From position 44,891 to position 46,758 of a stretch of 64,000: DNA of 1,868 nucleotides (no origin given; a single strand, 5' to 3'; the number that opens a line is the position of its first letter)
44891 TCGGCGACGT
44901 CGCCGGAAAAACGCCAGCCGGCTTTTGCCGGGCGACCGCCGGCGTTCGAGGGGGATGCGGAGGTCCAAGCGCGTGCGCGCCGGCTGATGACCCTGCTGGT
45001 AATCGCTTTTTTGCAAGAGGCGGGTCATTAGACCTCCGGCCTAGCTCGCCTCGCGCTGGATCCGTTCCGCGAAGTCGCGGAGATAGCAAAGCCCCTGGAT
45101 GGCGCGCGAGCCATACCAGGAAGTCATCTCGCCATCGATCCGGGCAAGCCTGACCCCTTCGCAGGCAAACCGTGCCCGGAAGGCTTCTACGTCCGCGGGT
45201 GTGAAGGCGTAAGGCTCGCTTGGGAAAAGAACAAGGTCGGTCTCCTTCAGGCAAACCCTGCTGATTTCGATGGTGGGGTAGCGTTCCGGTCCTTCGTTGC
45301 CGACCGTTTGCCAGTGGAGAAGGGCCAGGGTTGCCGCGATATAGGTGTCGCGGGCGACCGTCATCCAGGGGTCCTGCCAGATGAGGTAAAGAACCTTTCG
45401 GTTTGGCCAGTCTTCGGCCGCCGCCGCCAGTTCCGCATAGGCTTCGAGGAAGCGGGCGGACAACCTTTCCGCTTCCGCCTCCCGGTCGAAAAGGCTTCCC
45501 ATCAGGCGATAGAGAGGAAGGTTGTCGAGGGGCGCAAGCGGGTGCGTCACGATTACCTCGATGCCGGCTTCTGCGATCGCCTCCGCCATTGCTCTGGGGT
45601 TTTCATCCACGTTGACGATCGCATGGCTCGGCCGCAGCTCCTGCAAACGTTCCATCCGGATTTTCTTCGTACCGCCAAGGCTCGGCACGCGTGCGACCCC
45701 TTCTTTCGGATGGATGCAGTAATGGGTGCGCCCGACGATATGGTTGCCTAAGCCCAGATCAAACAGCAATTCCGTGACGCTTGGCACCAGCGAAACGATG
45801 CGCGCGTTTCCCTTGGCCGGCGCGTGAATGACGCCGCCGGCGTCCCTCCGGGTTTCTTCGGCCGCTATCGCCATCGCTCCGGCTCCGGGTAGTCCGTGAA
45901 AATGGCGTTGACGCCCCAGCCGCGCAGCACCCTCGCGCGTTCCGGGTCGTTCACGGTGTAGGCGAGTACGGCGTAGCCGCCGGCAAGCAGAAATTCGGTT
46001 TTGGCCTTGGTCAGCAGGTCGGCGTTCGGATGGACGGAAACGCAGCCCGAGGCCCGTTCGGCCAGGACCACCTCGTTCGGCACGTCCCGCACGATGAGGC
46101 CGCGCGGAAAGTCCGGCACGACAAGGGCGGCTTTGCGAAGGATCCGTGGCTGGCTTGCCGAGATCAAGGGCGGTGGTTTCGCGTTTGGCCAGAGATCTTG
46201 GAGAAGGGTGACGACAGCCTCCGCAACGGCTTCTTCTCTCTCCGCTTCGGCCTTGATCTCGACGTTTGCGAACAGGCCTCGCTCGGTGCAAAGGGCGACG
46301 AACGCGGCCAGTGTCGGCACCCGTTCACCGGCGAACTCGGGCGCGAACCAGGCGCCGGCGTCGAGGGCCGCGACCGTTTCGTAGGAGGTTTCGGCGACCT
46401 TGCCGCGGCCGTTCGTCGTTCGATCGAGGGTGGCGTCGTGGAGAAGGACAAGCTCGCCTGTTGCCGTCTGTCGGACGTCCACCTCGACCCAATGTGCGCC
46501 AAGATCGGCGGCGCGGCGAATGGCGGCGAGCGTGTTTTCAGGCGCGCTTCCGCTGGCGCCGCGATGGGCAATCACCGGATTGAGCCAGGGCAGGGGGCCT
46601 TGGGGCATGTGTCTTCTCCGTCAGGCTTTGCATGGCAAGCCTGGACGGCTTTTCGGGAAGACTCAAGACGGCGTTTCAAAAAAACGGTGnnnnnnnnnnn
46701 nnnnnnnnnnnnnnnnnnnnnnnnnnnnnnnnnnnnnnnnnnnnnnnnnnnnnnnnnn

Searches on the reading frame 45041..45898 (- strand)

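Call 69: search_protein_families(library=pfam, proteins=[window:45041-45898:-], max_evalue=0.00001)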
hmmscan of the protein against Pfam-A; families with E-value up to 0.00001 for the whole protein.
window:45041-45898:- (285 aa): 1 family
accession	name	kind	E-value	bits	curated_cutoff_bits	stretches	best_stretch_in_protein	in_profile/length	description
PF01497.23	Peripla_BP_2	-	2.3e-16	60.4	27.5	1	34-194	1-165/235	Periplasmic binding protein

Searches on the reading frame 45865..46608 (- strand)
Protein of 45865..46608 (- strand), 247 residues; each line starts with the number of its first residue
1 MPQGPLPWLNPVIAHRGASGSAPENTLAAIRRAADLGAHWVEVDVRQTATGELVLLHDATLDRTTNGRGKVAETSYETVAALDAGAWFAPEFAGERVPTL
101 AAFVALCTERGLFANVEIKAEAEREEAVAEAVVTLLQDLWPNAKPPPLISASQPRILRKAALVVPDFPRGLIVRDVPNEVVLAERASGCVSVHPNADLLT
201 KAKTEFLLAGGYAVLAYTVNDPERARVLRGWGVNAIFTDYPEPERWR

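Call 69: search_protein_families(library=pfam, proteins=[window:45865-46608:-], max_evalue=0.00001)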
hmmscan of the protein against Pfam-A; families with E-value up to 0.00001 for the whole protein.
window:45865-46608:- (247 aa): 1 family
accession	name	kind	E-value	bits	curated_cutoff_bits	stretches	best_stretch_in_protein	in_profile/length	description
PF03009.23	GDPD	-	4.4e-41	142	23.6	1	15-242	1-243/244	Glycerophosphoryl diester phosphodiesterase family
